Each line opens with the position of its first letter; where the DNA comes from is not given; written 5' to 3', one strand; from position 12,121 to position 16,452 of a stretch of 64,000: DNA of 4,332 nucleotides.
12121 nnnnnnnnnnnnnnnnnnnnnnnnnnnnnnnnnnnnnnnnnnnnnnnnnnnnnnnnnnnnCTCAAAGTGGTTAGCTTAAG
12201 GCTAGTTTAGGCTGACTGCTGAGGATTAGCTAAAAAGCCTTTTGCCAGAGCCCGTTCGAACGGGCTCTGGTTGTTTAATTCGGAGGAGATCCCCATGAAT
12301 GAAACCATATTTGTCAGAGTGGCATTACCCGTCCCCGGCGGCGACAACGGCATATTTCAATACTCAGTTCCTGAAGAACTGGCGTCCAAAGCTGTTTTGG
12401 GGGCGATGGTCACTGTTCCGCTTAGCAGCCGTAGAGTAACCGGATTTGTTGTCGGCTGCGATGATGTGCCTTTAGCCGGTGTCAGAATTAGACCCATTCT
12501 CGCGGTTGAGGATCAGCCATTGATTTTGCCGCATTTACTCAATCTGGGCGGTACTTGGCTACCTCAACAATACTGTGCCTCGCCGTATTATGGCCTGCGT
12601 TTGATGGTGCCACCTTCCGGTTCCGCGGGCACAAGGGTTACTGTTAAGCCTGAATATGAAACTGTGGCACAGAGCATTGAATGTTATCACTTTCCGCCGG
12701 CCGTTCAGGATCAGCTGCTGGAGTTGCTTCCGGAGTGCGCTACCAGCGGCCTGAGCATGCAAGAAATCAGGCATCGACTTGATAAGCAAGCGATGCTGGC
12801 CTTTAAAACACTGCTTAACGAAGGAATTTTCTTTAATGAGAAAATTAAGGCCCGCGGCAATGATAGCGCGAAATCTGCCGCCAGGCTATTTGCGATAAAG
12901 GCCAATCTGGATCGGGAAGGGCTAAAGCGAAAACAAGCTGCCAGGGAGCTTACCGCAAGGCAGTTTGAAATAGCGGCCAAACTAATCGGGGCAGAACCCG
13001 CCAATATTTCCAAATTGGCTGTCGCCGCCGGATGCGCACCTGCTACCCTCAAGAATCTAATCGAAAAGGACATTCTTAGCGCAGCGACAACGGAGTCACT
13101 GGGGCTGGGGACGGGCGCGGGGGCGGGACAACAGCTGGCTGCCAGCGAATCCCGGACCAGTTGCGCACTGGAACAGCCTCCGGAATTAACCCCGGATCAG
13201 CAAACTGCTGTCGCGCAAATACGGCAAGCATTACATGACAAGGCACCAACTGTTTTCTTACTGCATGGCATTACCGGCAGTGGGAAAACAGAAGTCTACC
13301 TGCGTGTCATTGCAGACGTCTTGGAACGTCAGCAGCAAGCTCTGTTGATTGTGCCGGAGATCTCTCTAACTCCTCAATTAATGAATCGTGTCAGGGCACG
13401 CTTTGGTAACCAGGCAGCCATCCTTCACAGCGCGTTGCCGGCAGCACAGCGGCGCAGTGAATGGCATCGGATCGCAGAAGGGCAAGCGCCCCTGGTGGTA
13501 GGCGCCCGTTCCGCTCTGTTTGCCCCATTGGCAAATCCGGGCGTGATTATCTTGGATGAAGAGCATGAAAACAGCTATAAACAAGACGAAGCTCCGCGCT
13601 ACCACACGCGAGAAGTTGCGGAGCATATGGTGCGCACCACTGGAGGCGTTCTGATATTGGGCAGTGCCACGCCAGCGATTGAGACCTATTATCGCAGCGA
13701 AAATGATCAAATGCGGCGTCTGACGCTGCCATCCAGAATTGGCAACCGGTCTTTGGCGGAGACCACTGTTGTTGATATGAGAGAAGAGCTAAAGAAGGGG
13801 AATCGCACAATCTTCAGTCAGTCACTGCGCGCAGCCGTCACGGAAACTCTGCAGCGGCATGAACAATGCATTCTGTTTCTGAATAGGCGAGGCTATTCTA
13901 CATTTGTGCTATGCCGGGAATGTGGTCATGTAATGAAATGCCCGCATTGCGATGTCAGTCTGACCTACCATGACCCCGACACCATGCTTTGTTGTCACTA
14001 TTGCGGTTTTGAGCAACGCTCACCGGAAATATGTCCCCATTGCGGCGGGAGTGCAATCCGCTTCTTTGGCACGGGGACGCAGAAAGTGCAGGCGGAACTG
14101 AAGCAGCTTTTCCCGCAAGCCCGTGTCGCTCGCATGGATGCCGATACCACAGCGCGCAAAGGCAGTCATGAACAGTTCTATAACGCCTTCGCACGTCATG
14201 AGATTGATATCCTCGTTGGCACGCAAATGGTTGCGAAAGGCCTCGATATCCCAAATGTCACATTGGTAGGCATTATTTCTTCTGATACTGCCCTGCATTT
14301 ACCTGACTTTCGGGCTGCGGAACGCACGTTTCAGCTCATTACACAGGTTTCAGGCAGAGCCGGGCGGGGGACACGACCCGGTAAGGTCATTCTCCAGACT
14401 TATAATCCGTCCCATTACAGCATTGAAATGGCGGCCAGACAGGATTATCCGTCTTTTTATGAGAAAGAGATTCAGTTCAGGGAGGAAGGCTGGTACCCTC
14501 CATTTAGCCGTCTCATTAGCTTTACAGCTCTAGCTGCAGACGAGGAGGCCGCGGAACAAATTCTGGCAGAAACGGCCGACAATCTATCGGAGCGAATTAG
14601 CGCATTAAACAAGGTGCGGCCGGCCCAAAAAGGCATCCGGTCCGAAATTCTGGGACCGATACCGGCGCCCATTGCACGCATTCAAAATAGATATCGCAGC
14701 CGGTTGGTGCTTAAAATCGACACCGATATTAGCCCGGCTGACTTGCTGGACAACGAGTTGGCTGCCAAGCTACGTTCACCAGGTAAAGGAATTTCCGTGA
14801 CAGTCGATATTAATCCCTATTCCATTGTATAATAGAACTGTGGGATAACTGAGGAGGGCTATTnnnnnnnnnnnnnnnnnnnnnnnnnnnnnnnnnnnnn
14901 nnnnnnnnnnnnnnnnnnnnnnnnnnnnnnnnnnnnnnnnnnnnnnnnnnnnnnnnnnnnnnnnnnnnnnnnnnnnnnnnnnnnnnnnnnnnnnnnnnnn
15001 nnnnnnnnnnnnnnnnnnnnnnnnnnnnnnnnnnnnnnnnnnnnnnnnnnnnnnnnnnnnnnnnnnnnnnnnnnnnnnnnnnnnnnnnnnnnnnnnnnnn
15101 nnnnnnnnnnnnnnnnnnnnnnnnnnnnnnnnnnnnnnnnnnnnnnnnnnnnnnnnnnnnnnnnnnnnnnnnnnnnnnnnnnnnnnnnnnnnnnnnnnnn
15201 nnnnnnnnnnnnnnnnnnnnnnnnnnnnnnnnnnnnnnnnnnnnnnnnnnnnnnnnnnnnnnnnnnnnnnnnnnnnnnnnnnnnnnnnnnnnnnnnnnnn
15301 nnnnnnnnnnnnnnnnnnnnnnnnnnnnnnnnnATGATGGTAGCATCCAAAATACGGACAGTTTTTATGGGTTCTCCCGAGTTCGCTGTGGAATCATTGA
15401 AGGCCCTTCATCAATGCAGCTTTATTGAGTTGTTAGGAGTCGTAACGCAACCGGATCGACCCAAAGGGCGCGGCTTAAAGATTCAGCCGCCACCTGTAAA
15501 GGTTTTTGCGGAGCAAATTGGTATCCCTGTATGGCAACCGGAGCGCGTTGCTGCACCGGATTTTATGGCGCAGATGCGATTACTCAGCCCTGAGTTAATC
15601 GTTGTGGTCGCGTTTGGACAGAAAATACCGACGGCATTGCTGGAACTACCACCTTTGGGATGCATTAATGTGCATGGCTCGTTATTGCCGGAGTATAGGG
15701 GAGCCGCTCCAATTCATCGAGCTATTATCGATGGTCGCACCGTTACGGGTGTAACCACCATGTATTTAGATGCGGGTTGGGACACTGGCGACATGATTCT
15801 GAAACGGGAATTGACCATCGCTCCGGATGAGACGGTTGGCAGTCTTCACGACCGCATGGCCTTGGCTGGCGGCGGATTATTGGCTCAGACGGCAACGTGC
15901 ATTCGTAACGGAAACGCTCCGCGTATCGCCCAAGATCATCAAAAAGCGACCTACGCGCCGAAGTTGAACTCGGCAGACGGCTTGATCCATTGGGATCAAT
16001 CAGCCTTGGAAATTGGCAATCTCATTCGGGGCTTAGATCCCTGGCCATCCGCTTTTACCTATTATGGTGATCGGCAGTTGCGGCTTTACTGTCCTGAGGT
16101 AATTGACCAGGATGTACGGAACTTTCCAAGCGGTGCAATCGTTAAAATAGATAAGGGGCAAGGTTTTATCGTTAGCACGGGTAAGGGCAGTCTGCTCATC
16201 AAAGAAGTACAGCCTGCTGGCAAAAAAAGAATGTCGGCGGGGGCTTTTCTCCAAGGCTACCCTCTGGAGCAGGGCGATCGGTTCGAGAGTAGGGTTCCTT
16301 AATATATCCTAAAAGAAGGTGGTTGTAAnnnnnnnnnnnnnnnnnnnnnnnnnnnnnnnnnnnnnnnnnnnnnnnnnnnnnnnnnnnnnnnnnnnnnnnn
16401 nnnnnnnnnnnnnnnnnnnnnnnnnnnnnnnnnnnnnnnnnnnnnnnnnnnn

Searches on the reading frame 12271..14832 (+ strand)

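Call 68: search_protein_families(library=pfam, proteins=[window:12271-14832:+], max_evalue=0.00001)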
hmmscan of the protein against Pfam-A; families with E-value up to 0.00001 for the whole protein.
window:12271-14832:+ (853 aa): 6 families
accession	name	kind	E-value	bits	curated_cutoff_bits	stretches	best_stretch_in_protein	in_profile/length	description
PF00270.35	DEAD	-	1.3e-17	64.5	26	1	307-471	1-162/167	DEAD/DEAH box helicase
PF18074.6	PriA_C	-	3.1e-17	63.6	26.9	1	744-849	1-95/95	Primosomal protein N C-terminal domain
PF04851.21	ResIII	-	9.7e-16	58.5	22.5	1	305-468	3-162/164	Type III restriction enzyme, res subunit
PF17764.6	PriA_3primeBD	-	2.9e-15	56.3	22.7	1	16-114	1-96/96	3'DNA-binding domain (3'BD)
PF00271.37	Helicase_C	-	1.8e-11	44.7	23.5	1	599-699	21-108/110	Helicase conserved C-terminal domain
PF18319.7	Zn_ribbon_PriA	-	1.6e-08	34.8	26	1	557-583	1-27/27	PriA DNA helicase Cys-rich region (CRR) domain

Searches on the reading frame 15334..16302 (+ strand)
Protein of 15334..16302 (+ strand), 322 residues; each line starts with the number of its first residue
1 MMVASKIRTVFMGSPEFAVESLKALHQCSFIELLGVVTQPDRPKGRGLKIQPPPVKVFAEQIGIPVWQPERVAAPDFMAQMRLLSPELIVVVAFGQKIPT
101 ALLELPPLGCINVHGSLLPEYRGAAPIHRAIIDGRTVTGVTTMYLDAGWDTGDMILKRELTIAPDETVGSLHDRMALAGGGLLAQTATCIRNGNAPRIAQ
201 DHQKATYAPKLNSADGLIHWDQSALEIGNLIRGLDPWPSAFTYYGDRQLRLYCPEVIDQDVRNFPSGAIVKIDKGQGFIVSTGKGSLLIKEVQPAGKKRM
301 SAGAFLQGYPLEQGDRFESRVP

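Call 68: search_protein_families(library=pfam, proteins=[window:15334-16302:+], max_evalue=0.00001)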
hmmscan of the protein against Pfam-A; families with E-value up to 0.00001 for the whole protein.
window:15334-16302:+ (322 aa): 2 families
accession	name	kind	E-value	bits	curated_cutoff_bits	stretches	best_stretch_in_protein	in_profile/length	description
PF00551.24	Formyl_trans_N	-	1.9e-40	139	26.1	1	10-182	4-176/181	Formyl transferase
PF02911.23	Formyl_trans_C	-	1.5e-25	89.7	21.1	1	210-309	1-99/100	Formyl transferase, C-terminal domain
